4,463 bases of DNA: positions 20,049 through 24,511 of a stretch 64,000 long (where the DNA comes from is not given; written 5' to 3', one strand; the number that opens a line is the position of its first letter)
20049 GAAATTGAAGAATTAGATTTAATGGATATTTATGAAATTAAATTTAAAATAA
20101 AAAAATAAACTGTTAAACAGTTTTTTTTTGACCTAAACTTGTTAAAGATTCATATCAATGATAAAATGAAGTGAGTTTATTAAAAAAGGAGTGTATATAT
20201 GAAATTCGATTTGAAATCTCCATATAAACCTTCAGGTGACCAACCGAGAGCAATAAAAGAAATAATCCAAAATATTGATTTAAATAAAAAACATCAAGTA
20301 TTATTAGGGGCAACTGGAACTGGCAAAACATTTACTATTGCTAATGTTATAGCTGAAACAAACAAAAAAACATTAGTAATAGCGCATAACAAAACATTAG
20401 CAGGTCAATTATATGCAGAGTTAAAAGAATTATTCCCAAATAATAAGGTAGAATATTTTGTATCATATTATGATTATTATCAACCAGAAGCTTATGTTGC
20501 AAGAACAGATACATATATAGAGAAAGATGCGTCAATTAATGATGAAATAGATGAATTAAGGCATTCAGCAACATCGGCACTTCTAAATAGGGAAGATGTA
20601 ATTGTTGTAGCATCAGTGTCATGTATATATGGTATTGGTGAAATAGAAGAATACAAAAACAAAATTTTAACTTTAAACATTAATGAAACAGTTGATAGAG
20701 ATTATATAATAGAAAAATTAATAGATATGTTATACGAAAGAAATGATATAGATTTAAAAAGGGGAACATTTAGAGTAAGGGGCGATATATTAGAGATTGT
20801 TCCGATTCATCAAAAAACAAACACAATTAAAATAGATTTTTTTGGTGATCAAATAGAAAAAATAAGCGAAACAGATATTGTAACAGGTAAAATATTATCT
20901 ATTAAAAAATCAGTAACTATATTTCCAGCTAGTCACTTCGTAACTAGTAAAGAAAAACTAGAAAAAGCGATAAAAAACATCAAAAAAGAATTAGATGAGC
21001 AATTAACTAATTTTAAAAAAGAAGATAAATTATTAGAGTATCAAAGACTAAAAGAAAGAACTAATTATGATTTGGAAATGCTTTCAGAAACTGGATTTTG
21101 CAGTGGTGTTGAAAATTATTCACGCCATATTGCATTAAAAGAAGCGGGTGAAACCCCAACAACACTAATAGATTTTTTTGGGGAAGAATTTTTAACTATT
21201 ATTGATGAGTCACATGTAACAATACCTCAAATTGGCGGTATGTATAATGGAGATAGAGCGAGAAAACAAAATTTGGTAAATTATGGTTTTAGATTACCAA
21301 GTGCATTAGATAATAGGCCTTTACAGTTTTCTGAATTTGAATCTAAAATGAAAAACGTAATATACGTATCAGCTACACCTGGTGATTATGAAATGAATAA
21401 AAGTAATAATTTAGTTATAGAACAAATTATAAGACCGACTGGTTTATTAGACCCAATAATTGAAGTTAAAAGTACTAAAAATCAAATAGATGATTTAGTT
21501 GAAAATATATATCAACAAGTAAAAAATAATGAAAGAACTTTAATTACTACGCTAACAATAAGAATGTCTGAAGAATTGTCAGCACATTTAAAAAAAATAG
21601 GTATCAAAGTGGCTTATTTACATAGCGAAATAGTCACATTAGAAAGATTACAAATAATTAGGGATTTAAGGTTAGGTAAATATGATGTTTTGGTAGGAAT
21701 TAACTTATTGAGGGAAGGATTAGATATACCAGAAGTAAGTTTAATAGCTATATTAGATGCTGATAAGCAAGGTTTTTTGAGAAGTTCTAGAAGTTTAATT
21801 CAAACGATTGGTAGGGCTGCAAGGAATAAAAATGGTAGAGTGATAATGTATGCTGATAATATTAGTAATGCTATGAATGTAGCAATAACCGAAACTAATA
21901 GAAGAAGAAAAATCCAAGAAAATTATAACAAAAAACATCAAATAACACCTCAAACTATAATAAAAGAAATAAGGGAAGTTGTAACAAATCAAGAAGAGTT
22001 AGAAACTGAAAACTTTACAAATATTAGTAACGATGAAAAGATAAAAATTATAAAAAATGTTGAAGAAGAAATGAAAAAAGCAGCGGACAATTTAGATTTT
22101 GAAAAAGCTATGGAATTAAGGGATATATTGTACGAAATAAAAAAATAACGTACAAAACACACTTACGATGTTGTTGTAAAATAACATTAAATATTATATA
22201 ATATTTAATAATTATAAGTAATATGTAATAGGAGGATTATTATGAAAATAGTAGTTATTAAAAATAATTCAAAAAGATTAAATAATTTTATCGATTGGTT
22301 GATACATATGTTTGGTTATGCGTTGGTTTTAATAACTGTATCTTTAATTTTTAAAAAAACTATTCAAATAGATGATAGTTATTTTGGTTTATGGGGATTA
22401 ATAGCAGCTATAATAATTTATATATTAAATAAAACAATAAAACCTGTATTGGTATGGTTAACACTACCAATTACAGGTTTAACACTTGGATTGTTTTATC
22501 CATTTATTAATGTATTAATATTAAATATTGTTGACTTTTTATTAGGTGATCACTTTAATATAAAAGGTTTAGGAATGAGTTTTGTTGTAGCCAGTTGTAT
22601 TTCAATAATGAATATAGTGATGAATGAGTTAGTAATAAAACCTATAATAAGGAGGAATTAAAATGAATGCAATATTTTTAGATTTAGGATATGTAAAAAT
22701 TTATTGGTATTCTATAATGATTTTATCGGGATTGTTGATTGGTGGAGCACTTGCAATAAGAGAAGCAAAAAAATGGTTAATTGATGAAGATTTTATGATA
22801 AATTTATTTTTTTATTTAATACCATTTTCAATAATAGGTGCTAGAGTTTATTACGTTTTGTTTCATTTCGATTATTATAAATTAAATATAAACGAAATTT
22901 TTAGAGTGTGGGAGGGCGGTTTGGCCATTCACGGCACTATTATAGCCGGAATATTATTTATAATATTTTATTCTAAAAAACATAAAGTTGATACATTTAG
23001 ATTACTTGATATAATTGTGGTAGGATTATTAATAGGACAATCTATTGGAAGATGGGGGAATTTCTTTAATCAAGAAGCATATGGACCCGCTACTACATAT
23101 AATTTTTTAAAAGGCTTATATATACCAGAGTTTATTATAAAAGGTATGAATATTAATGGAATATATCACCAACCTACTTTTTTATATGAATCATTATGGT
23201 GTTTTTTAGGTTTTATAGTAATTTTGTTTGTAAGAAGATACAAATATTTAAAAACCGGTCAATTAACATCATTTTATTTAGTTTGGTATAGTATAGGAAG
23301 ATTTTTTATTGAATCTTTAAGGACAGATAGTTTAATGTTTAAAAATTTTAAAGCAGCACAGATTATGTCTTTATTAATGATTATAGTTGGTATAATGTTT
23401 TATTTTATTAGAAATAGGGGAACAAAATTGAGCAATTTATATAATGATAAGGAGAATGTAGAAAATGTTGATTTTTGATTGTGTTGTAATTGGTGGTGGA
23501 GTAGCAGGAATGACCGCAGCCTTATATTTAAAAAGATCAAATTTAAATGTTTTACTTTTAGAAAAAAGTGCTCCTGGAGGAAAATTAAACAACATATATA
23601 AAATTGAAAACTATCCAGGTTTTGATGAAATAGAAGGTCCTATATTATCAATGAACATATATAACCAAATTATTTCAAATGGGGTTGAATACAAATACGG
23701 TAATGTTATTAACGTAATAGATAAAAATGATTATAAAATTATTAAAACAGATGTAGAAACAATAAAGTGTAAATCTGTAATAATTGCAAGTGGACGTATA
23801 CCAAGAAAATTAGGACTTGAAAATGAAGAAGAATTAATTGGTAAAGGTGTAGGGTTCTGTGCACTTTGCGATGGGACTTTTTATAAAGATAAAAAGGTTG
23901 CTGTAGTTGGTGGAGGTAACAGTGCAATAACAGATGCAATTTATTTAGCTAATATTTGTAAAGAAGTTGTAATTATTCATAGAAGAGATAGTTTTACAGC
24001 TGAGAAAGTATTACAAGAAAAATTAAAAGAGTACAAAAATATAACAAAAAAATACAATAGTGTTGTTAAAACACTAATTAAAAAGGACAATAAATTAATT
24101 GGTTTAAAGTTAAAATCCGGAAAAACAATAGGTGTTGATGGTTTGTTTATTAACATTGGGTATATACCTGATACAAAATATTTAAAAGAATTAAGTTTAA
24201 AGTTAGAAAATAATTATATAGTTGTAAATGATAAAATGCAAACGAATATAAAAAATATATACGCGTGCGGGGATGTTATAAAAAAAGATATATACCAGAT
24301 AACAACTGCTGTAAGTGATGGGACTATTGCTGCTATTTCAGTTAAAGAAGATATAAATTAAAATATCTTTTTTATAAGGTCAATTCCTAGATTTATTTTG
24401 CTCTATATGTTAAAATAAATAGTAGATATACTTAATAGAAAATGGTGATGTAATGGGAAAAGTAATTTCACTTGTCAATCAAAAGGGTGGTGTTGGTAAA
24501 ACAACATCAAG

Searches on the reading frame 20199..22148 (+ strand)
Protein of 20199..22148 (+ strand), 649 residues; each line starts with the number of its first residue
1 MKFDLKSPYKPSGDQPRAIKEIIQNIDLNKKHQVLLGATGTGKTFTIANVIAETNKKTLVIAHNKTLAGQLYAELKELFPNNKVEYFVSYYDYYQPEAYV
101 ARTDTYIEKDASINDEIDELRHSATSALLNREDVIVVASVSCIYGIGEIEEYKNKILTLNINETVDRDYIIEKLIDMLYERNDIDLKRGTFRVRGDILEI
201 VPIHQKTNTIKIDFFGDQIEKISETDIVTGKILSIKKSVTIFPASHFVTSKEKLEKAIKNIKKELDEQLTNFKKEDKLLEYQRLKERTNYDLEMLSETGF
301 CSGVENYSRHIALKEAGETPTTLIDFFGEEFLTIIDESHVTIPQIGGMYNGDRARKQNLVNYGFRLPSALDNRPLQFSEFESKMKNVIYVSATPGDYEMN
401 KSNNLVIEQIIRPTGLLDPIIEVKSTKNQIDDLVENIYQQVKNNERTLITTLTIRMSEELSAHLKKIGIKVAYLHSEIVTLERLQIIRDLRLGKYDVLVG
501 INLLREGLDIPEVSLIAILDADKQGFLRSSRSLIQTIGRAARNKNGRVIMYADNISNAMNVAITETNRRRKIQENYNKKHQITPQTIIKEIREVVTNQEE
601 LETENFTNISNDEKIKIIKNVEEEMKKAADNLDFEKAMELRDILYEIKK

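Call 33: search_protein_families(library=pfam, proteins=[window:20199-22148:+])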
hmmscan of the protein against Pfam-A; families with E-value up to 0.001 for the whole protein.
window:20199-22148:+ (649 aa): 7 families
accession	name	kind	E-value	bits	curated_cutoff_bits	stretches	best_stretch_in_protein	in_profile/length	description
PF17757.6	UvrB_inter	-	6.8e-30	103.5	22.9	1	157-247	1-91/91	UvrB interaction domain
PF00271.37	Helicase_C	-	3.4e-20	72.8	23.5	1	431-543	4-109/110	Helicase conserved C-terminal domain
PF12344.14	UvrB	-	2.9e-19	69.1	27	1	550-592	1-43/43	Ultra-violet resistance protein B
PF04851.21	ResIII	-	1.7e-13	51.3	22.5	1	11-87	4-87/164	Type III restriction enzyme, res subunit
PF02151.25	UVR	-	4.7e-08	33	21.5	1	616-642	2-28/36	UvrB/uvrC motif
PF00270.35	DEAD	-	8.8e-07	29.2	26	1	15-90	4-82/167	DEAD/DEAH box helicase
PF13245.12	AAA_19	-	0.00033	21.3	25.1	0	25-126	6-108/134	AAA domain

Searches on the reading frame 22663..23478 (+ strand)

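Call 11: search_protein_families(library=pfam, proteins=[window:22663-23478:+])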
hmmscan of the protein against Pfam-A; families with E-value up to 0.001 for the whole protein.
window:22663-23478:+ (271 aa): 1 family
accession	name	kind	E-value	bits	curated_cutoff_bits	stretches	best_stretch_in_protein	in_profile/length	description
PF01790.23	LGT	-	9e-72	241.7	24.9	1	4-248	2-239/240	Prolipoprotein diacylglyceryl transferase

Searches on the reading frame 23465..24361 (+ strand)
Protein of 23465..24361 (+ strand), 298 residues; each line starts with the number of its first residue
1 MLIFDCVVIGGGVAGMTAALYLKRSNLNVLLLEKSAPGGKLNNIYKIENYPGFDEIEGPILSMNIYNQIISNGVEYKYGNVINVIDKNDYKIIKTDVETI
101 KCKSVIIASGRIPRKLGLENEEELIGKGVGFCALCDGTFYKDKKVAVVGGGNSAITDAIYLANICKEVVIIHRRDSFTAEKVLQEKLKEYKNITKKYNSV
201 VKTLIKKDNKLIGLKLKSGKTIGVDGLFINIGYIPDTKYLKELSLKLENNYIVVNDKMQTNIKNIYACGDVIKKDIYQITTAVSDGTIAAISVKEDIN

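Call 11: search_protein_families(library=pfam, proteins=[window:23465-24361:+])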
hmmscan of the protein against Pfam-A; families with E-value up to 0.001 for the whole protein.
window:23465-24361:+ (298 aa): 14 families
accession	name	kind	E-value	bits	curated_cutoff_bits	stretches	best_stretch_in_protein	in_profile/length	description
PF07992.20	Pyr_redox_2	-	9.6e-55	186.5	26.1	1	4-286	1-291/291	Pyridine nucleotide-disulphide oxidoreductase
PF13738.12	Pyr_redox_3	-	3.7e-25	89.2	30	2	80-269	103-305/305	Pyridine nucleotide-disulphide oxidoreductase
PF00070.33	Pyr_redox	-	3.8e-15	56.6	22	1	144-217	1-80/82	Pyridine nucleotide-disulphide oxidoreductase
PF03486.20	HI0933_like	-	7.8e-11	42.3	50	1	5-40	2-38/244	HI0933-like protein Rossmann domain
PF01266.30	DAO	-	1.4e-10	41.7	27.9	1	5-38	1-35/353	FAD dependent oxidoreductase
PF00890.30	FAD_binding_2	-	1.9e-09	37.7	20.4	1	5-38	1-35/414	FAD binding domain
PF13450.12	NAD_binding_8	-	8.4e-09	36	21.9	1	8-41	1-35/68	NAD(P)-binding Rossmann-like domain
PF01946.23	Thi4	-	7.5e-08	32.3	26.2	1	4-39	18-55/235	Thi4 family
PF12831.13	FAD_oxidored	-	1.6e-07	31.4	27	1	5-36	1-32/416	FAD dependent oxidoreductase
PF05834.18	Lycopene_cycl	-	3.6e-06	26.8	23.4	0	5-36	1-34/380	Lycopene cyclase protein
PF01134.28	GIDA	-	3.7e-06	26.7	22.1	1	5-51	1-39/391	Glucose inhibited division protein A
PF01262.27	AlaDh_PNT_C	-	8.9e-05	22.4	23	0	6-35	31-60/214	Alanine dehydrogenase/PNT, C-terminal domain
PF13241.12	NAD_binding_7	-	0.00041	21.3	22.1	0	141-255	6-90/104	Putative NAD(P)-binding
PF01494.25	FAD_binding_3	-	0.00053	19.7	22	0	5-36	3-34/349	FAD binding domain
